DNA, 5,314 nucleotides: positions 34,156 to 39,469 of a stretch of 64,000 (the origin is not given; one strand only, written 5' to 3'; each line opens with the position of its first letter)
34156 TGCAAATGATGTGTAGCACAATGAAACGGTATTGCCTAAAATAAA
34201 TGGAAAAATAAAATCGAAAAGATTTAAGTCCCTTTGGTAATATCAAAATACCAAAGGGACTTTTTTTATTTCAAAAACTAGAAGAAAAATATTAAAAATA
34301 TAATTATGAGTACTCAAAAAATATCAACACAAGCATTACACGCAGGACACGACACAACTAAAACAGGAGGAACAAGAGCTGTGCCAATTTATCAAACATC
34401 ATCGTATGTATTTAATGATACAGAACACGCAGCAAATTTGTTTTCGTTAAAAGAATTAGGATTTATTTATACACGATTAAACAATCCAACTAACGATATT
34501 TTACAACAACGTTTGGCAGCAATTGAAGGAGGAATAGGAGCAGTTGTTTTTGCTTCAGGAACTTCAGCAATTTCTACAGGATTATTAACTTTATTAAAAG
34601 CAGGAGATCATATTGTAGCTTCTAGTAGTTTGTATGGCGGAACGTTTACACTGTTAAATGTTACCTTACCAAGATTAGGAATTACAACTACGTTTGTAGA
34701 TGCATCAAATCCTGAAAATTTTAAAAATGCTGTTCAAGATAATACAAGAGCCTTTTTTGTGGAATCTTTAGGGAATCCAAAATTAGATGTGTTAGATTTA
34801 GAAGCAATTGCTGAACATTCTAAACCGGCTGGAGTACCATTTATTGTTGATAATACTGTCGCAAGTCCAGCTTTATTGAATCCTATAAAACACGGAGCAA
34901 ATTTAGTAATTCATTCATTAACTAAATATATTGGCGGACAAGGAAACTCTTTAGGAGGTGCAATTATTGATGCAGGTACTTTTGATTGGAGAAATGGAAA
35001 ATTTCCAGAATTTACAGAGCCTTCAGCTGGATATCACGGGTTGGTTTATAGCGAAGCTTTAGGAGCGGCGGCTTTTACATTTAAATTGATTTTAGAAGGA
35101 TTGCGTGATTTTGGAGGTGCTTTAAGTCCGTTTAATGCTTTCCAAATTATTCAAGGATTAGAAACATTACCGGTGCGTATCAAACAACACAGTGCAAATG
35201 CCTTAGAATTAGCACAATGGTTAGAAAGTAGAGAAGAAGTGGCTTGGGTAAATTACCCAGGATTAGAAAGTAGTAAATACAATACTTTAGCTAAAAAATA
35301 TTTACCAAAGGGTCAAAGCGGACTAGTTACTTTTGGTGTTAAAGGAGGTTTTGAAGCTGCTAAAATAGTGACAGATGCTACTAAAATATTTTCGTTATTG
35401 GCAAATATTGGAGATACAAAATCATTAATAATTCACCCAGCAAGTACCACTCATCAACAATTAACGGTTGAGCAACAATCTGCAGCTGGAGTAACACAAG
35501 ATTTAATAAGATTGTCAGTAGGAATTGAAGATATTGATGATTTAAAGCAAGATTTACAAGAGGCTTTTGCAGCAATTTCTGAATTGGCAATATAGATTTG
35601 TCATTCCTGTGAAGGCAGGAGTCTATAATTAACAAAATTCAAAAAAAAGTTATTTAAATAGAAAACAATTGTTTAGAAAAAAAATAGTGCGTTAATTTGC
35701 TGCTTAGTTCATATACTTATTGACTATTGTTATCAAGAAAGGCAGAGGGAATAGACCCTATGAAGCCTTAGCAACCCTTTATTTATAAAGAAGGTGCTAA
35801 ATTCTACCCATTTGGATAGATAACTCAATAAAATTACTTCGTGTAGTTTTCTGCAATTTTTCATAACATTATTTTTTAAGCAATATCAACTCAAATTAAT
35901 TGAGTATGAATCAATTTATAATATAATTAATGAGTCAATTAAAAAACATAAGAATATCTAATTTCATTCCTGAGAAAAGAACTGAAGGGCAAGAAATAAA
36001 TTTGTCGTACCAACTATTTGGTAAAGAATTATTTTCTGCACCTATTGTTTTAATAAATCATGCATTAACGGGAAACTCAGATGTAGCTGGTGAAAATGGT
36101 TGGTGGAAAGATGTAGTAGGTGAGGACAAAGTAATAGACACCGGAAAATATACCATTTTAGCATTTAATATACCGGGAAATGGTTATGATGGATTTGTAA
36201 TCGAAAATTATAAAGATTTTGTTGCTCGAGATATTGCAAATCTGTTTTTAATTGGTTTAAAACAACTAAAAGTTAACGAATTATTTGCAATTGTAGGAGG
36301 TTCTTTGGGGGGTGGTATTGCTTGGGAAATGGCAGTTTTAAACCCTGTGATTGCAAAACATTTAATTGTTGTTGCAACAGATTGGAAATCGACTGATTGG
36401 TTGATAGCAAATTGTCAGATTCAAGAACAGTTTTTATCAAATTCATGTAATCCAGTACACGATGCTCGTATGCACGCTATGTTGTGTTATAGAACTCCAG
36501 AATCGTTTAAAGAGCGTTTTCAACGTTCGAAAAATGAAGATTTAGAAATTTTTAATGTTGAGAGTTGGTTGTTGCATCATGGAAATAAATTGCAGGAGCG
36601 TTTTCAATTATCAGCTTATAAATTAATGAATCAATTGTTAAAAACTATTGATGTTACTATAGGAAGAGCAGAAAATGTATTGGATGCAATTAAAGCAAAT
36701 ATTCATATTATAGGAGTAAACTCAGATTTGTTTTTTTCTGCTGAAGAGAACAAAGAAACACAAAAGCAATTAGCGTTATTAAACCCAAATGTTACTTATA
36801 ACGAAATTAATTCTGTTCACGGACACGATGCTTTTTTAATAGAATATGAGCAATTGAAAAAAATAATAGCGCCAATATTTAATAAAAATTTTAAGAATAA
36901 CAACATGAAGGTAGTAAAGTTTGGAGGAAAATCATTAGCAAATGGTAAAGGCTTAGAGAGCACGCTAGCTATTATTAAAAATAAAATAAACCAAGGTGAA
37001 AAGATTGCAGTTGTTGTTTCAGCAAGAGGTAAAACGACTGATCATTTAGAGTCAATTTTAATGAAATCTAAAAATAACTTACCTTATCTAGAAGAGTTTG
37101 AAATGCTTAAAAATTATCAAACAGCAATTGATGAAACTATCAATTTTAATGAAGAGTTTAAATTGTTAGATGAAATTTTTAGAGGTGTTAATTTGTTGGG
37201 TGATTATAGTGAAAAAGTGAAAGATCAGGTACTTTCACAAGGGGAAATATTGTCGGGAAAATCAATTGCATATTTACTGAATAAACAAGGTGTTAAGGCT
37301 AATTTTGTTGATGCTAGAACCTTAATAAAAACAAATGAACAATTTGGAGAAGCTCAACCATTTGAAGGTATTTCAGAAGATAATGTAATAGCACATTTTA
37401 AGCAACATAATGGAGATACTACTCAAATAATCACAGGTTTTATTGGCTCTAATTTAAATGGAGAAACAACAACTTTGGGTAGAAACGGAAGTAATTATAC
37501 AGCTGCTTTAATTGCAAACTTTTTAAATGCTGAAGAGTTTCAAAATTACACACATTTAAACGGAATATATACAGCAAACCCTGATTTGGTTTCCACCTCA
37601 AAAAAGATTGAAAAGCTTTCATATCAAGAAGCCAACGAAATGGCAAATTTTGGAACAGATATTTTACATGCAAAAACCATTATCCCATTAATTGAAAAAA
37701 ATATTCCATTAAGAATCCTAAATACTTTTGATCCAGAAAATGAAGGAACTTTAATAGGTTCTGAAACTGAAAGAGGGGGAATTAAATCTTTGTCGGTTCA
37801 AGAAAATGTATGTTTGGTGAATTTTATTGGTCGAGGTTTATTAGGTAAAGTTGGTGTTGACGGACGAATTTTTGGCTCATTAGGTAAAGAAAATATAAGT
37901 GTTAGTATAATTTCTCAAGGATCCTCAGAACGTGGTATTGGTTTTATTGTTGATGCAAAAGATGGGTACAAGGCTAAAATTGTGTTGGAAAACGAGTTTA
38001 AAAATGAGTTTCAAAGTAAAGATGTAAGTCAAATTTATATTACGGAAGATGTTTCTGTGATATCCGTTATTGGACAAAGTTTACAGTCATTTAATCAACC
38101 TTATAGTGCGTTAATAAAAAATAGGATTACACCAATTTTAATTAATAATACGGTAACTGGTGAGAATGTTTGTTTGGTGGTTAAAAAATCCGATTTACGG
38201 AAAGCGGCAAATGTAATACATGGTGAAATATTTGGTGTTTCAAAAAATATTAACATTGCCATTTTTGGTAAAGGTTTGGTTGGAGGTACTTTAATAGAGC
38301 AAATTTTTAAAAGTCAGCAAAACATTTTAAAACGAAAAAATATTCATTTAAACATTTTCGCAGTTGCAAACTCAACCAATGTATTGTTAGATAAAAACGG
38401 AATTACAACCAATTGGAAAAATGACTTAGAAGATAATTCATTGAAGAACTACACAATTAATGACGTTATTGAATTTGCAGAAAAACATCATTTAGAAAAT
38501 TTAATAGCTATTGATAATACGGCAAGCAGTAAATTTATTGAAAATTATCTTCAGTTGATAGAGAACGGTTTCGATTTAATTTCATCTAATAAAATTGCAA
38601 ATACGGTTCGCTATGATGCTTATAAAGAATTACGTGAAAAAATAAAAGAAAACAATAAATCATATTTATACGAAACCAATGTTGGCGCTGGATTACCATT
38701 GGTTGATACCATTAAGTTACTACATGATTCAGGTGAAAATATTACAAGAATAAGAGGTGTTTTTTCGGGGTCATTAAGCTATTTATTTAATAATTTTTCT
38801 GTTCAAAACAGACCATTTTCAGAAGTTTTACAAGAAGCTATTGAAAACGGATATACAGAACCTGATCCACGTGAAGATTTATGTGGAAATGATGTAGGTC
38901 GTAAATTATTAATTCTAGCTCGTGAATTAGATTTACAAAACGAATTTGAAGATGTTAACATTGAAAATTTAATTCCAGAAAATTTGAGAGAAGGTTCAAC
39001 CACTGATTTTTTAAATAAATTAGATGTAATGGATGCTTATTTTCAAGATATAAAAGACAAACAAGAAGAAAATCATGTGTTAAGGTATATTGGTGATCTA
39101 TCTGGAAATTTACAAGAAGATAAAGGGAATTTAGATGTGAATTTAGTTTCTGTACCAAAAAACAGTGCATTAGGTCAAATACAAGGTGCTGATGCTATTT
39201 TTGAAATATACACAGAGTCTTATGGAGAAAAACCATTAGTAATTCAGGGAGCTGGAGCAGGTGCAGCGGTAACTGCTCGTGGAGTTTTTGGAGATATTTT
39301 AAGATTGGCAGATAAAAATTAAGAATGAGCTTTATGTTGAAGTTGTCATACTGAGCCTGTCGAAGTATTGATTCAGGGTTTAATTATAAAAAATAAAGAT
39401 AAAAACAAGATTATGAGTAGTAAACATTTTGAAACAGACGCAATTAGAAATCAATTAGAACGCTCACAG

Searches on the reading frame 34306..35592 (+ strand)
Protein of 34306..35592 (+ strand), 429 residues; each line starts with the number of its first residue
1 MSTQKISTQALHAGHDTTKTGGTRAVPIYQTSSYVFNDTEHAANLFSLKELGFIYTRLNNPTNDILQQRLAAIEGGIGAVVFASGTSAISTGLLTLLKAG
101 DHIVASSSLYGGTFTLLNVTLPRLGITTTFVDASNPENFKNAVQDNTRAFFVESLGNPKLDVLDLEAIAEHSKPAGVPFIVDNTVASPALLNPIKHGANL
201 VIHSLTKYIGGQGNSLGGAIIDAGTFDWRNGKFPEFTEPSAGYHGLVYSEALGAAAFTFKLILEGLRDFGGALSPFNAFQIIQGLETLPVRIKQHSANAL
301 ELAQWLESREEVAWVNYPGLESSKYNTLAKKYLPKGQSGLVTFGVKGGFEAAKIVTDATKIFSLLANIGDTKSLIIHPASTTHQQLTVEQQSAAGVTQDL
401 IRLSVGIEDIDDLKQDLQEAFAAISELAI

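Call 10: find_related_loci(query=window:34306-35592:+, collection=genome_contigs, flank=3000)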
Query window:34306-35592:+ (429 aa) in genome_contigs; peptide patterns used: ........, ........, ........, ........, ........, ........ (x = any residue, [..] = any of these).
600 stretches matched a pattern (row limit reached: there are more); 565 encode a relative of the query (tblastn E <= 1e-3); the best 80 are kept; 80 distinct loci.
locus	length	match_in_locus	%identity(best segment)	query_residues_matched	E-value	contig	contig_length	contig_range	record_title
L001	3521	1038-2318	95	1-427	0e+0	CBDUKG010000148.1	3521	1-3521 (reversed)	MAG TPA_asm: uncultured Flavobacteriaceae bacterium isolate SRR22808126_binner13_Refined_17 genome assembly, contig: ERZ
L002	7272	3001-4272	95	1-424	0e+0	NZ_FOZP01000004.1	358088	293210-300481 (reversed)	Lutibacter maritimus strain DSM 24450, whole genome shotgun sequence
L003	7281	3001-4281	94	1-427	0e+0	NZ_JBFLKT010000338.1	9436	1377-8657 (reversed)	MAG: Lutibacter sp. isolate RS1.bin31 k97_442264, whole genome shotgun sequence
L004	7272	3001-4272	94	1-424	0e+0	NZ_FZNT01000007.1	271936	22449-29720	Lutibacter agarilyticus strain DSM 29150, whole genome shotgun sequence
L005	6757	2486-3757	95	1-424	0e+0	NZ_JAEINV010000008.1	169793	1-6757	MAG: Lutibacter sp. isolate MAG13 NODE_93_length_169793_cov_19.829869, whole genome shotgun sequence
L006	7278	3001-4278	93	1-426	0e+0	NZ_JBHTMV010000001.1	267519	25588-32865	Lutibacter holmesii strain CCUG 62221 GCM70027336_15, whole genome shotgun sequence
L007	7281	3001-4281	93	1-427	0e+0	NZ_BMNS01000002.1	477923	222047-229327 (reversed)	Lutibacter litoralis strain JCM 13034 sequence02, whole genome shotgun sequence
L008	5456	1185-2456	93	1-424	0e+0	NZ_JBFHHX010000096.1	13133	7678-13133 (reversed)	MAG: Lutibacter sp. isolate Mix_sand07.2021.05.G.23 k141_855567_length_13133_cov_172.1305, whole genome shotgun sequence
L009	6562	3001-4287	92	1-429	0e+0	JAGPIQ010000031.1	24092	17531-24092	MAG: Lutibacter sp. isolate Gw_SlPrim_bin_184 Gw_SlPrim_1836_length_24092_cov_7.608846, whole genome shotgun sequence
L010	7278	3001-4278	92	1-426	0e+0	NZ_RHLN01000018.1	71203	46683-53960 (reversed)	Lutibacter sp. HS1-25 jcf7180000044893, whole genome shotgun sequence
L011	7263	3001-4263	92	1-421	0e+0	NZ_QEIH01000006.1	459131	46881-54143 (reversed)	Lutibacter citreus strain 1KV19 contig6, whole genome shotgun sequence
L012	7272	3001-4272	90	1-424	0e+0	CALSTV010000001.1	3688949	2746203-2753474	MAG: uncultured Flavobacteriaceae bacterium isolate AG_MB154 genome assembly, contig: contig_11112_AG_MB154, whole genom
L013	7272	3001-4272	90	1-424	0e+0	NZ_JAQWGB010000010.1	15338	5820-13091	MAG: Flavicella sp. isolate cluster1_bin.111 k141_185011, whole genome shotgun sequence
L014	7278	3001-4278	89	1-426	0e+0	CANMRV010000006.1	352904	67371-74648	uncultured Flavobacteriaceae bacterium isolate 2-612-J.fasta genome assembly, contig: NODE_6, whole genome shotgun seque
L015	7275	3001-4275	89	1-425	0e+0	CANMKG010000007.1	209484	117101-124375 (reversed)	uncultured Maribacter sp. isolate 515-3Z.fasta genome assembly, contig: NODE_7, whole genome shotgun sequence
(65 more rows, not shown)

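Call 16: search_protein_families(library=ncbifam, proteins=[window:34306-35592:+])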
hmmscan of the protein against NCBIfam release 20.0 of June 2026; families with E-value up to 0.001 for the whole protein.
window:34306-35592:+ (429 aa): 45 families (the best 25 are shown)
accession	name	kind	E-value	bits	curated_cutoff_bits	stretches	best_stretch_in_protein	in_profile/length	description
TIGR01326.1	OAH_OAS_sulfhy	subfamily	3.1e-186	619.1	495.1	1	6-422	2-418/418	O-acetylhomoserine aminocarboxypropyltransferase/cysteine synthase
NF006096.0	PRK08248.1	equivalog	4.1e-184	612.2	726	1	4-422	7-426/431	homocysteine synthase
NF005872.0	PRK07812.1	equivalog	1.8e-176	587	703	1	5-425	16-436/439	bifunctional o-acetylhomoserine/o-acetylserine sulfhydrylase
NF004650.0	PRK05994.1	equivalog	4.6e-163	543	667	1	3-423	5-426/427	O-acetylhomoserine aminocarboxypropyltransferase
NF006004.0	PRK08134.1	equivalog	3.7e-160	533.3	636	1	2-424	5-428/433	O-acetylhomoserine aminocarboxypropyltransferase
NF004757.0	PRK06084.1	equivalog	4.8e-143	477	790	1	5-423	2-422/425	bifunctional O-acetylhomoserine aminocarboxypropyltransferase/cysteine synthase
NF004125.0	PRK05613.1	equivalog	2e-141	471.4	765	1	6-424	14-437/437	O-acetylhomoserine/O-acetylserine sulfhydrylase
NF005215.0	PRK06702.1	equivalog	2.8e-134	448.3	709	1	14-421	14-422/432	bifunctional O-acetylhomoserine aminocarboxypropyltransferase/cysteine synthase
NF006003.0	PRK08133.1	equivalog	2.2e-119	398.7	522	2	4-222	10-227/396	O-succinylhomoserine sulfhydrylase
NF004876.0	PRK06234.1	subfamily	4.4e-110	368.4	666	2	5-222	8-227/400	methionine gamma-lyase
TIGR01325.1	O_suc_HS_sulf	equivalog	1.6e-108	362.7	510.05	2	8-223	2-216/380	O-succinylhomoserine sulfhydrylase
TIGR01328.1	met_gam_lyase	equivalog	2.6e-108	362.4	549.7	2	4-221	2-219/391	methionine gamma-lyase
NF005695.0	PRK07503.1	equivalog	1.8e-106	356.3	666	2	4-222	8-226/403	methionine gamma-lyase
NF004609.0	PRK05939.1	equivalog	1.5e-100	337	555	1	2-424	2-411/412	cystathionine gamma-synthase family protein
NF005696.0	PRK07504.1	equivalog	1.1e-96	324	675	2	5-223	10-227/397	O-succinylhomoserine sulfhydrylase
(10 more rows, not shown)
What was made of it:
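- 34306..35595 (+): metY, O-acetylhomoserine sulfhydrylase. This is the regulated gene. TIGR01326, 619 bits (call 16).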

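Call 73: find_homologous_proteins(query=window:34306-35592:+, max_evalue=1e-100)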
Query window:34306-35592:+ (429 aa): 7999 proteins with E <= 1e-100 among 8000 candidates; the best 120 are listed.
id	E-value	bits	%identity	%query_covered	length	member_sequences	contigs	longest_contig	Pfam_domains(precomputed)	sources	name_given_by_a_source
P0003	2.4e-278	941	100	100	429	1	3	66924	PF01053.27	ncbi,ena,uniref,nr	ncbi:O-acetylhomoserine aminocarboxypropyltransferase/cysteine synthase family protein [uncultured L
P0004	3.8e-277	937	100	100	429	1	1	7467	PF01053.27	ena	-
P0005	3.1e-271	917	98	100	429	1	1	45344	PF01053.27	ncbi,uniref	ncbi:O-acetylhomoserine aminocarboxypropyltransferase/cysteine synthase family protein [Lutibacter s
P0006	3.3e-269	910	96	100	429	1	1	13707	PF01053.27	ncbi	-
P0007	1.2e-268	909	97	100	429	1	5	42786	PF01053.27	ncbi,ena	-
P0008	1.0e-267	906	96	100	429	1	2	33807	PF01053.27,PF01041.24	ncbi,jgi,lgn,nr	ncbi:MAG: O-acetylhomoserine aminocarboxypropyltransferase/cysteine synthase [Lutibacter sp.]|nr:O-a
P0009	9.2e-267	902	96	99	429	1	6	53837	PF01053.27,PF01041.24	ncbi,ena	-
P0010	1.8e-266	901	96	99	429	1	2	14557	PF01053.27,PF01041.24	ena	-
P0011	4.8e-266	900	96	100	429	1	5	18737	PF01053.27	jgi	-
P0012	5.9e-265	896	96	99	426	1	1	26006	PF01053.27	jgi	jgi:O-acetylhomoserine (thiol)-lyase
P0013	1.1e-264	896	96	99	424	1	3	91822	PF01053.27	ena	-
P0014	4.3e-264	894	95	100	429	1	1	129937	PF01053.27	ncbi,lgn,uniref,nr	ncbi:O-acetylhomoserine aminocarboxypropyltransferase/cysteine synthase family protein [Lutibacter s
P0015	6.5e-264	893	95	100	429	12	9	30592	PF01053.27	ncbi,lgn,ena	-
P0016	8.8e-264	893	96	99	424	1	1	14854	PF01053.27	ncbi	-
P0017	1.6e-263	892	95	100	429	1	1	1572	PF01053.27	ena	-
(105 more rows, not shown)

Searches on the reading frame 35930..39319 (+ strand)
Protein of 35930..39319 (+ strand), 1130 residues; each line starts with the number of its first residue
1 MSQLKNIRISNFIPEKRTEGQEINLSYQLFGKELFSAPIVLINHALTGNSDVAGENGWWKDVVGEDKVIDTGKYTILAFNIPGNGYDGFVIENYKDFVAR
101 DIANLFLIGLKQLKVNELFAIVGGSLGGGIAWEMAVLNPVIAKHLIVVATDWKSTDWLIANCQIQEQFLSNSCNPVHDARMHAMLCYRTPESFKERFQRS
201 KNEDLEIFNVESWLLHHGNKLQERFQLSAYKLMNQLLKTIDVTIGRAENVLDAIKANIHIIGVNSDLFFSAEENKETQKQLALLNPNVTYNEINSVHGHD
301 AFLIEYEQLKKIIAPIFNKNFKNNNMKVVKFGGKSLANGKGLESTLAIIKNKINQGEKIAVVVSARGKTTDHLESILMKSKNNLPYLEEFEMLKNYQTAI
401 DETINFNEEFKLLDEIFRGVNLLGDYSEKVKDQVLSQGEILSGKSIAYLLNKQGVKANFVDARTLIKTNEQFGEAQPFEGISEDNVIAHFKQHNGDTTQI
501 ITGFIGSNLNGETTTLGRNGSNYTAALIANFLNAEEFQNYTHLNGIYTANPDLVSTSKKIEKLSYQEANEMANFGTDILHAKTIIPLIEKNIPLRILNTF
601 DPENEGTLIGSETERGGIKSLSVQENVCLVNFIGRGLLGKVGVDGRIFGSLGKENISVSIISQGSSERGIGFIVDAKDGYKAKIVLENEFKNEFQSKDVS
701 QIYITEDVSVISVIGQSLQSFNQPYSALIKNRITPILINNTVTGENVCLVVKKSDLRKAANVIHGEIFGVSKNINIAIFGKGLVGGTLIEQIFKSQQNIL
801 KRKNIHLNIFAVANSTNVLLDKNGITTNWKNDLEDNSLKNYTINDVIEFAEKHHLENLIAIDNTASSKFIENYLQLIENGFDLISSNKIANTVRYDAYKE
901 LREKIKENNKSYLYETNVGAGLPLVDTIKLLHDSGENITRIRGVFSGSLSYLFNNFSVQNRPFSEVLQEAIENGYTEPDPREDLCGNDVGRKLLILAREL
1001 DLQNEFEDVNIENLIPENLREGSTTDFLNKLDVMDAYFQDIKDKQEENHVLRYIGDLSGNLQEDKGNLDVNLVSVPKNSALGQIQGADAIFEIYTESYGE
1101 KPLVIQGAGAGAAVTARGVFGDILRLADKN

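Call 16: search_protein_families(library=ncbifam, proteins=[window:35930-39319:+])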
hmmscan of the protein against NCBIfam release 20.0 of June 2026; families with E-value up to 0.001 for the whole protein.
window:35930-39319:+ (1130 aa): 39 families (the best 25 are shown)
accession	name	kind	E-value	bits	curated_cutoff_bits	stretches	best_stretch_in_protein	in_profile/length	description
NF006959.0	PRK09436.1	equivalog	3e-223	743.3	726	1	326-1128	1-814/819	bifunctional aspartate kinase/homoserine dehydrogenase I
NF007003.0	PRK09466.1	subfamily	9.9e-163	543.5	582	1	322-1128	8-808/810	bifunctional aspartate kinase/homoserine dehydrogenase II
NF004938.0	PRK06291.1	equivalog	6.8e-91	305.3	528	1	327-766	3-460/468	aspartate kinase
TIGR00657.1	asp_kinases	subfamily_domain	2.7e-89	300.3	208.7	1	328-767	5-440/442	aspartate kinase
TIGR00656.1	asp_kin_monofn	equivalog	9.4e-86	288.3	402.25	1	326-767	3-404/407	aspartate kinase, monofunctional class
NF006570.0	PRK09084.1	equivalog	1e-83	281.9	455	1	324-768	2-449/452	lysine-sensitive aspartokinase 3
NF006515.0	PRK08961.1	equivalog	8.9e-63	212.5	802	1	323-781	6-471/861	bifunctional aspartate kinase/diaminopimelate decarboxylase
NF006540.0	PRK09034.1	equivalog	5e-62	210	434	2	326-614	1-292/454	aspartate kinase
NF005154.0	PRK06635.1-2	equivalog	1.3e-52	179.5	376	2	431-766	67-401/407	aspartate kinase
NF005155.0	PRK06635.1-4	equivalog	8.8e-52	176.5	346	2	428-771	63-404/407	aspartate kinase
TIGR01392.2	MetX_acetyl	equivalog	2.7e-50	171.4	500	1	21-315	14-348/351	homoserine O-acetyltransferase MetX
NF004579.0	PRK05925.1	equivalog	5.1e-50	170.7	665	1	328-768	5-433/440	aspartate kinase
NF001209.0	PRK00175.1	equivalog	5.9e-49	166.8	331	1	21-323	32-378/381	homoserine O-acetyltransferase MetX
NF006459.0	PRK08841.1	equivalog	9.1e-46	156.6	535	1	432-771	69-382/395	aspartate kinase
NF006068.0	PRK08210.1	equivalog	2.3e-45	155.5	474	2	426-766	66-399/405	aspartate kinase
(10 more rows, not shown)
